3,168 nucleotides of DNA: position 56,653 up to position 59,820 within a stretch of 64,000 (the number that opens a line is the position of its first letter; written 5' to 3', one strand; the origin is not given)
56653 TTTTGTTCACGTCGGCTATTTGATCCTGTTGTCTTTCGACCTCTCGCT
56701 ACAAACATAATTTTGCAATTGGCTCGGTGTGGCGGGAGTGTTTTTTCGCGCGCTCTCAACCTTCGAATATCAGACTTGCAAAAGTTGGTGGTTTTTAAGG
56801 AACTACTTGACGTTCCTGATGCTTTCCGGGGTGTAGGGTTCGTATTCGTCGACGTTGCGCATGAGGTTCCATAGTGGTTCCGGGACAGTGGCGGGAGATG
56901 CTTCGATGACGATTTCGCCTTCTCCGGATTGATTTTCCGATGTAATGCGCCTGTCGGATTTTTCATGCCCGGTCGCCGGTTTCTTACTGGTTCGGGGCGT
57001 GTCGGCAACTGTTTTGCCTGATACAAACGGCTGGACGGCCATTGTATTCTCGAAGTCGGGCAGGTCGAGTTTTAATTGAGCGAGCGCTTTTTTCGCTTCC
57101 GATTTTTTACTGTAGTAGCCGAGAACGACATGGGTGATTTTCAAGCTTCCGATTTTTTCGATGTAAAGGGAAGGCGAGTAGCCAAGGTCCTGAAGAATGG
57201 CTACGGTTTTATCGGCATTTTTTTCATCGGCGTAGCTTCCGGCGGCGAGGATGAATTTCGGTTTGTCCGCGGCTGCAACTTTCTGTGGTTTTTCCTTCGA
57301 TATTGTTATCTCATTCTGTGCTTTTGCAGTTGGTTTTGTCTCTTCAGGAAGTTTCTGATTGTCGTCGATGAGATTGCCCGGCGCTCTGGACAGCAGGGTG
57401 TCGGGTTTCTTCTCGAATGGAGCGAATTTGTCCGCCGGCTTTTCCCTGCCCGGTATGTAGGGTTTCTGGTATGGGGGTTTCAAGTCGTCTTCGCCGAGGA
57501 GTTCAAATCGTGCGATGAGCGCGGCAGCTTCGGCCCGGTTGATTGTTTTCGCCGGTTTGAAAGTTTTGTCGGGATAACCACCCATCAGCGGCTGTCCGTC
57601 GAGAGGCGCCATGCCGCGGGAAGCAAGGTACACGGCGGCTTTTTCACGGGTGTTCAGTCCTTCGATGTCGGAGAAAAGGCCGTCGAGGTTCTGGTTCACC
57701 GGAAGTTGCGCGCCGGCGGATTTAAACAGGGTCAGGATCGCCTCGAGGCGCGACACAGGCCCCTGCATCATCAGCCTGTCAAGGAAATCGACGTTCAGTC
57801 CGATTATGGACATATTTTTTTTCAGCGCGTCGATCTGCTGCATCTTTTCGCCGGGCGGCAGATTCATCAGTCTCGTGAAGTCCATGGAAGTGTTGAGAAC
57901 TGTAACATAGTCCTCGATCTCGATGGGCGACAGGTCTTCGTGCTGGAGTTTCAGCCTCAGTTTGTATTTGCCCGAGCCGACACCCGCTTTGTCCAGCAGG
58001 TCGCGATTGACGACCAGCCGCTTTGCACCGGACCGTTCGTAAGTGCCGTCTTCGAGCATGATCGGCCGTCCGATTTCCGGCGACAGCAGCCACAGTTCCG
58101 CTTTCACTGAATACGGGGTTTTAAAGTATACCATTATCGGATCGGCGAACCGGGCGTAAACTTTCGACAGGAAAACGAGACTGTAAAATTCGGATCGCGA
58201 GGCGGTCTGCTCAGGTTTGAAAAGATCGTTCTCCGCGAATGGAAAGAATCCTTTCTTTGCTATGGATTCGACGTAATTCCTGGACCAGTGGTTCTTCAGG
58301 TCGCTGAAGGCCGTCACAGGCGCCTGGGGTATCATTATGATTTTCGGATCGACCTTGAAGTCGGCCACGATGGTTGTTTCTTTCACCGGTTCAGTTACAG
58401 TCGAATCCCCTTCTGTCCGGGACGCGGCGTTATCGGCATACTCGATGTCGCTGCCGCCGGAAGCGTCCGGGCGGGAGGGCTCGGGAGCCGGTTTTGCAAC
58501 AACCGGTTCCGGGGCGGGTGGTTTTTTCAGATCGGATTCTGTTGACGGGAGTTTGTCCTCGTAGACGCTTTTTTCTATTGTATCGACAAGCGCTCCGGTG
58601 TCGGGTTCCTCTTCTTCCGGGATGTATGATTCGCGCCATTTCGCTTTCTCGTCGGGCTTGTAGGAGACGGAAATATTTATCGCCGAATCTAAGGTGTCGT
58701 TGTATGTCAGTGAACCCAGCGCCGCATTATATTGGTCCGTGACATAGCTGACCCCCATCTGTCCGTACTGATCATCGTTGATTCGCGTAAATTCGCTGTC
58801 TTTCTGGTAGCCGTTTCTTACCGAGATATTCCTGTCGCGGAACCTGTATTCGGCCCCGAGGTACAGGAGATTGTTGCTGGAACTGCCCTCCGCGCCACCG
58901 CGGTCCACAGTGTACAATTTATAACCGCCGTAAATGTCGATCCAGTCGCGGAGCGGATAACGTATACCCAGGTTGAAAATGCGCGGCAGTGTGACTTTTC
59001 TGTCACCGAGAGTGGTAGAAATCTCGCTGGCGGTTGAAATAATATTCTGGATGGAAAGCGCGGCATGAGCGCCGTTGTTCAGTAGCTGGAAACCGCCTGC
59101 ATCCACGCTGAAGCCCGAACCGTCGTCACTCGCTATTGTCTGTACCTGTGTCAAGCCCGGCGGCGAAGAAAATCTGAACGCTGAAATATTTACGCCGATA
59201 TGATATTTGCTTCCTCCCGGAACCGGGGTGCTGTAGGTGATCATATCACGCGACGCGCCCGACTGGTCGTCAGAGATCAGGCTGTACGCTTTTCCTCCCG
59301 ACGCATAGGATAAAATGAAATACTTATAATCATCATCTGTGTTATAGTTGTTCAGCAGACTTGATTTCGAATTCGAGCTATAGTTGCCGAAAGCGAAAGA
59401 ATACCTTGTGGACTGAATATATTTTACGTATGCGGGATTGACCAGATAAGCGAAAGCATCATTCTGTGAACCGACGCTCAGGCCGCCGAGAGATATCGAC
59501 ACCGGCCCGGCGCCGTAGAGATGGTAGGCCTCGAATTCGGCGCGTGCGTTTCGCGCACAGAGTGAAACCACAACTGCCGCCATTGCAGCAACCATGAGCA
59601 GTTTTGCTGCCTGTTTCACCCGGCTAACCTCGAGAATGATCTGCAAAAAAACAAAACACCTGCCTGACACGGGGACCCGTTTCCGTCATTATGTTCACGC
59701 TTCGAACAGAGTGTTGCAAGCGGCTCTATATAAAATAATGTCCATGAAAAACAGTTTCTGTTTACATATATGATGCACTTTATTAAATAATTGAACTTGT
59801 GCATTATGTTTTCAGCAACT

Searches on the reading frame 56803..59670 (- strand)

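Call 16: search_protein_families(library=pfam, proteins=[window:56803-59670:-])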
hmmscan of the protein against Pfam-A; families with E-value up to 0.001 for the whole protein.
window:56803-59670:- (955 aa): 2 families
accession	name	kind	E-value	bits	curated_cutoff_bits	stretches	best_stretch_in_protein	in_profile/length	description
PF00395.25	SLH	-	8.4e-15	54.9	20.8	2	455-495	2-43/44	S-layer homology domain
PF05036.18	SPOR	-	5.6e-09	36.6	21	1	805-867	4-65/76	SPOR domain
